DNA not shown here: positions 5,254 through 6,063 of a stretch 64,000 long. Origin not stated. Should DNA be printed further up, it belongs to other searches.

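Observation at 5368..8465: Autoregulated-looking RHH regulator / DUF4097 (LiaF-like) / ABC-transporter module downstream of sdhB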

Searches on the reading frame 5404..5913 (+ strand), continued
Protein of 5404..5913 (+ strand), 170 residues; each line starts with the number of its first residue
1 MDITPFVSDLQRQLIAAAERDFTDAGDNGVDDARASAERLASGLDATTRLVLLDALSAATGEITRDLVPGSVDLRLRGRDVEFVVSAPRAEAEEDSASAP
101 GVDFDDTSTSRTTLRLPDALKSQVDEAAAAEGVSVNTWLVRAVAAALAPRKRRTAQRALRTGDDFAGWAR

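Call 60: search_solved_structures(query=A2, max_evalue=1, show_alignments=2)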
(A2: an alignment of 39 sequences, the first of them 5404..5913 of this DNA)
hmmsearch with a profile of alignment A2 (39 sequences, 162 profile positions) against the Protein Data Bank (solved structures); distinct sequences matched with E-value up to 1: 5.
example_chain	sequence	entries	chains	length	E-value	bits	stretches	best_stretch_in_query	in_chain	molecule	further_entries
5x3t_A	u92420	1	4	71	0.053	16.7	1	103-139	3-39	Antitoxin VapB26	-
4fdf_A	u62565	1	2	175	0.2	14.8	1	47-126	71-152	Molybdenum cofactor biosynthesis protein C 2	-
4me7_E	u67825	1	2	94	0.74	13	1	100-154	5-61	Antitoxin EndoAI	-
10dq_W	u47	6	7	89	0.86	12.8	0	19-63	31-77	Inner kinetochore subunit WIP1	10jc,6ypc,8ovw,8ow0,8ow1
6wuc_W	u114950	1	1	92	0.94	12.6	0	19-63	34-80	Inner kinetochore subunit WIP1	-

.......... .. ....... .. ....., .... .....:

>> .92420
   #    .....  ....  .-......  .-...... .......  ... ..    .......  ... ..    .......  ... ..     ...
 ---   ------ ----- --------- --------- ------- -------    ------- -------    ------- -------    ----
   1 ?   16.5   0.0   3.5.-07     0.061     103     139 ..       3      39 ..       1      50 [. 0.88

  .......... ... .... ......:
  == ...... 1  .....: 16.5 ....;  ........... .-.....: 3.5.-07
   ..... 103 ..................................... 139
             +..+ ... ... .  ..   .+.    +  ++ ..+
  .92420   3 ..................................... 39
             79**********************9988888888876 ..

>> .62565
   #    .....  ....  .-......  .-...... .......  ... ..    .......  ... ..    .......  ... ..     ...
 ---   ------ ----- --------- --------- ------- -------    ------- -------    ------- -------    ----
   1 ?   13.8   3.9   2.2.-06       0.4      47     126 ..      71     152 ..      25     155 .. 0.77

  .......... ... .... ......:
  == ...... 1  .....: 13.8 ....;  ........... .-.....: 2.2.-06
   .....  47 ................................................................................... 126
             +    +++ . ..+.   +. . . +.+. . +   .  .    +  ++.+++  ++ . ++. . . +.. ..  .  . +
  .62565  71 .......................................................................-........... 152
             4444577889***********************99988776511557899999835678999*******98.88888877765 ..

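Call 63: search_dna_similar(query=window:5404-5913:+, collection=plasmids, mode=protein, max_rows=25)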
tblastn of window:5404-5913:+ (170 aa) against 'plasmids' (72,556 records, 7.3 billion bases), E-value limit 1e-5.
Records with a match: 42; places in all: 45; records where one place covers at least 80% of the query: 42.
Best place of each record, by identity: <60% 42.
By first word of the organism name: Streptomyces 37; Streptantibioticus 2; Embleya 2; Nonomuraea 1.
By predicted mobility (MOB-suite, as given by PLSDB): non-mobilizable 33; mobilizable 9.
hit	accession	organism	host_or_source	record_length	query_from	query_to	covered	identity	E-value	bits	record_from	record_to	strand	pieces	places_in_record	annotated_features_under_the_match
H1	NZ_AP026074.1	Streptomyces nigrescens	-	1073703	1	170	100%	49.2%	1e-31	126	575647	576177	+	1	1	none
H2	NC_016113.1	Streptantibioticus cattleyicolor NRRL 8057 = DSM 46488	-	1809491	1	170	100%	48.1%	4e-22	99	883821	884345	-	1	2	none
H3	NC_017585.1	Streptantibioticus cattleyicolor NRRL 8057 = DSM 46488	-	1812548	1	170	100%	48.1%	4e-22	99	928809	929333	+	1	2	none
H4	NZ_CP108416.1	Streptomyces sp. NBC_01298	-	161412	1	170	100%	47.8%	2e-31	125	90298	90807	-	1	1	toxin-antitoxin system HicB family antitoxin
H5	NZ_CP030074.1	Streptomyces cadmiisoli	Whole organism,soil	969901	1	170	100%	47.5%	5e-26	110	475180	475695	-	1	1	toxin-antitoxin system HicB family antitoxin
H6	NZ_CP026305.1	Streptomyces lunaelactis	culture isolate,cave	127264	1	170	100%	47.3%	3e-30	122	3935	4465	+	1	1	hypothetical protein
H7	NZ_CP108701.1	Streptomyces sp. NBC_01006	-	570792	1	170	100%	47.2%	8e-29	118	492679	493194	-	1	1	hypothetical protein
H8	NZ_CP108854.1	Streptomyces sp. NBC_00841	-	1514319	1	170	100%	47.2%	6e-29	118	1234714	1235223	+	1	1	record has no annotation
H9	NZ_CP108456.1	Streptomyces sp. NBC_01267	-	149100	1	170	100%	46.4%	1e-28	117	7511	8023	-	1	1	hypothetical protein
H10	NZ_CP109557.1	Streptomyces sp. NBC_01387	-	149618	1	170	100%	46.4%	3e-28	116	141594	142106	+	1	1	hypothetical protein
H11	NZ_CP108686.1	Streptomyces sp. NBC_01014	-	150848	1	170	100%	46.4%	3e-28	116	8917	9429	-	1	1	hypothetical protein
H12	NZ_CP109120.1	Streptomyces sp. NBC_01766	-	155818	1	170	100%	46.4%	3e-28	116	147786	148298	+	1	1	hypothetical protein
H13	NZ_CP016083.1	Streptomyces sp. SAT1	Adenophora trachelioides Maxim.,single ...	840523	1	170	100%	46.2%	3e-26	110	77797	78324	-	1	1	toxin-antitoxin system HicB family antitoxin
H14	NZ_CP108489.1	Streptomyces sp. NBC_01244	-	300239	1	170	100%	45.9%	2e-29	119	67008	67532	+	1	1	hypothetical protein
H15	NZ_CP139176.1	Streptomyces sp. CL7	soild,microorganism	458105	1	168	99%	46.4%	2e-21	97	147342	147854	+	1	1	toxin-antitoxin system HicB family antitoxin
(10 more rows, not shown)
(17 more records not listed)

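Call 64: get_annotated_region(hit=H4, flank=5000)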
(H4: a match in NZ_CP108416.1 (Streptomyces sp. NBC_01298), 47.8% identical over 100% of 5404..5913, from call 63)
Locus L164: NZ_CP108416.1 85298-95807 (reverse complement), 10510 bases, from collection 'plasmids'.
description: Streptomyces sp. NBC_01298 plasmid unnamed2, complete sequence
organism: Streptomyces sp. NBC_01298 (NCBI taxid 2903817)
taxonomy: Bacteria; Actinomycetota; Actinomycetes; Kitasatosporales; Streptomycetaceae; Streptomyces; Streptomyces sp. NBC 01298
host: -; source: -; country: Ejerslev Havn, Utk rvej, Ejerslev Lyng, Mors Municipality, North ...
typing (MOB-suite, as given by PLSDB): non-mobilizable; replicon rep_cluster_1789
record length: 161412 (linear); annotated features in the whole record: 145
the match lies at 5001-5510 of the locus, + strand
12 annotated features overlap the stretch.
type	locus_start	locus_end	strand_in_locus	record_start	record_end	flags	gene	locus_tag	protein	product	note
CDS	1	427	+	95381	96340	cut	-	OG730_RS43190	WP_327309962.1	helix-turn-helix domain-containing protein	GO:0006355 - regulation of DNA-templated transcription [Evidence IEA]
CDS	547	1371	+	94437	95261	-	-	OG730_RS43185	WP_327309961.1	class I SAM-dependent methyltransferase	-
CDS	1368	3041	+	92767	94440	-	-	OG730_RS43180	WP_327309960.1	AMP-binding protein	-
CDS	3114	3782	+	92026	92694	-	-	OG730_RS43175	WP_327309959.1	TetR/AcrR family transcriptional regulator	GO:0006355 - regulation of DNA-templated transcription [Evidence IEA]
CDS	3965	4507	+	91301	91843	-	-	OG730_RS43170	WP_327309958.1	CGNR zinc finger domain-containing protein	-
CDS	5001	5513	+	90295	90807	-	-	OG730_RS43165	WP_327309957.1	toxin-antitoxin system HicB family antitoxin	-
CDS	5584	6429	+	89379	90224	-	-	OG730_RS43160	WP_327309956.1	DUF4097 family beta strand repeat-containing protein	-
CDS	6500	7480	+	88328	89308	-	-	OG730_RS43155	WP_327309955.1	ATP-binding cassette domain-containing protein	-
CDS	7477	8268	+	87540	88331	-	-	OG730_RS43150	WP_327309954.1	ABC transporter permease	-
CDS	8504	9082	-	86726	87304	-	-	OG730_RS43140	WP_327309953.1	TetR/AcrR family transcriptional regulator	GO:0006355 - regulation of DNA-templated transcription [Evidence IEA]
CDS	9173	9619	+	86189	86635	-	-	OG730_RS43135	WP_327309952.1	DUF1772 domain-containing protein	-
CDS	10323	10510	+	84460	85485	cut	-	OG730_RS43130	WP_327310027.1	bifunctional DNA primase/polymerase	-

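Call 65: get_annotated_region(hit=H5, flank=5000)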
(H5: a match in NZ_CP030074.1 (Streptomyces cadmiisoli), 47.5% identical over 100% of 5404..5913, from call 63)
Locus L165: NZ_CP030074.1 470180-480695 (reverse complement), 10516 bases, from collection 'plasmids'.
description: Streptomyces cadmiisoli strain ZFG47 plasmid unnamed1, complete sequence
organism: Streptomyces cadmiisoli (NCBI taxid 2184053)
taxonomy: Bacteria; Actinomycetota; Actinomycetes; Kitasatosporales; Streptomycetaceae; Streptomyces; Streptomyces cadmiisoli
host: -; source: Whole organism,soil; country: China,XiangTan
typing (MOB-suite, as given by PLSDB): non-mobilizable
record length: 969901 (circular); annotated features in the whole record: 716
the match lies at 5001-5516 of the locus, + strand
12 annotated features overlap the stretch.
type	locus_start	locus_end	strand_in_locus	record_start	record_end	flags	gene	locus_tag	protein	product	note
CDS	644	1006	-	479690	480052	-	-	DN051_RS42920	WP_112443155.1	hypothetical protein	-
CDS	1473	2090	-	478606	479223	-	wrbA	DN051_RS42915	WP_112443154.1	NAD(P)H:quinone oxidoreductase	-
CDS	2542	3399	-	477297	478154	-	-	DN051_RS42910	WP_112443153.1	GNAT family N-acetyltransferase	-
CDS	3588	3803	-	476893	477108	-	-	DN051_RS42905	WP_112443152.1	hypothetical protein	-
CDS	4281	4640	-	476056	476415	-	-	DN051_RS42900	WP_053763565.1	DUF6204 family protein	-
CDS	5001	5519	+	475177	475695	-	-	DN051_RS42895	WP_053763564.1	toxin-antitoxin system HicB family antitoxin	-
CDS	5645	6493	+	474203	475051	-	-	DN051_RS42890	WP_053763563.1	DUF4097 family beta strand repeat-containing protein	-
CDS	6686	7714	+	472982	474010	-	-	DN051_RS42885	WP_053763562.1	ATP-binding cassette domain-containing protein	-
CDS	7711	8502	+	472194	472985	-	-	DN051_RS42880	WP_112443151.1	ABC transporter permease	-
CDS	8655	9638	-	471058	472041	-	-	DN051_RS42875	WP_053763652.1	nitronate monooxygenase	-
CDS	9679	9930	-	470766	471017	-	-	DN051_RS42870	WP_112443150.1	hypothetical protein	-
CDS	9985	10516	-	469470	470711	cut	-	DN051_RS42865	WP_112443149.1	acyl-CoA dehydrogenase family protein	-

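Call 71: fold_search(model_id=the predicted structure, library=pdb)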
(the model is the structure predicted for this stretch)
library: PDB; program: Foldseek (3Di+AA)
matches with E <= 10: 39; with E <= 0.001: 0
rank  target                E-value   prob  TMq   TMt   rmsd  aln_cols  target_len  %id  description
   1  6gts_C                7.6e-01  0.72  0.21  0.41   8.6        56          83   27  Structure of the AtaT-AtaR complex bound DNA (released 2019-03-06)
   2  1par_C                1.8e+00  0.54  0.22  0.67   7.4        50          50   22  DNA RECOGNITION BY BETA-SHEETS IN THE ARC REPRESSOR-OPERATOR CRYSTAL STRUCTURE (released 1994-07-31)
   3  9kkd_A                2.0e+00  0.47  0.21  0.68   5.5        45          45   22  the structure of StnY (released 2025-11-19)
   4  1par_A                2.3e+00  0.63  0.20  0.61   4.7        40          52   25  DNA RECOGNITION BY BETA-SHEETS IN THE ARC REPRESSOR-OPERATOR CRYSTAL STRUCTURE (released 1994-07-31)
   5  5x3t_A                2.3e+00  0.41  0.20  0.46   6.3        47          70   34  VapBC from Mycobacterium tuberculosis (released 2017-06-07)
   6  6ajm_C                2.8e+00  0.41  0.21  0.43   5.1        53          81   28  Crystal structure of apo AtaTR (released 2019-01-02)
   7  8vym_C                2.8e+00  0.03  0.14  0.06  29.5       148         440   14  Soluble ectodomain of human cytomegalovirus (HCMV) glycoprotein B (gB) in the postfusion conformation in complex with  (released 2024-09-18)
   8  3qoq_D                3.0e+00  0.54  0.20  0.65   3.7        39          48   23  Crystal Structure of the Transcription Factor AmrZ in Complex with the 18 Base Pair amrZ1 Binding Site (released 2012-02-15)
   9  6vlz_a                3.0e+00  0.03  0.12  0.16  22.5       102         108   14  Structure of the human mitochondrial ribosome-EF-G1 complex (ClassI) (released 2020-08-05)
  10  1bdv_D                3.2e+00  0.47  0.22  0.69   4.9        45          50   24  ARC FV10 COCRYSTAL (released 1999-01-06)
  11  3uz0_C                3.4e+00  0.10  0.22  0.28   6.6        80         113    8  Crystal Structure of SpoIIIAH and SpoIIQ Complex (released 2012-03-21)
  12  1bdv_B                4.2e+00  0.47  0.17  0.53   7.8        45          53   27  ARC FV10 COCRYSTAL (released 1999-01-06)
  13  7oi8_a                4.2e+00  0.06  0.11  0.26  15.9        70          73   14  Cryo-EM structure of late human 39S mitoribosome assembly intermediates, state 3A (released 2021-09-15)
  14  8k2a_Lp               4.5e+00  0.03  0.11  0.18  21.2        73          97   15  Cryo-EM structure of the human 55S mitoribosome with Tigecycline (released 2024-07-10)
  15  7qh7_a                4.8e+00  0.05  0.11  0.23  16.8        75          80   16  Cryo-EM structure of the human mtLSU assembly intermediate upon MRM2 depletion - class 4 (released 2022-05-18)
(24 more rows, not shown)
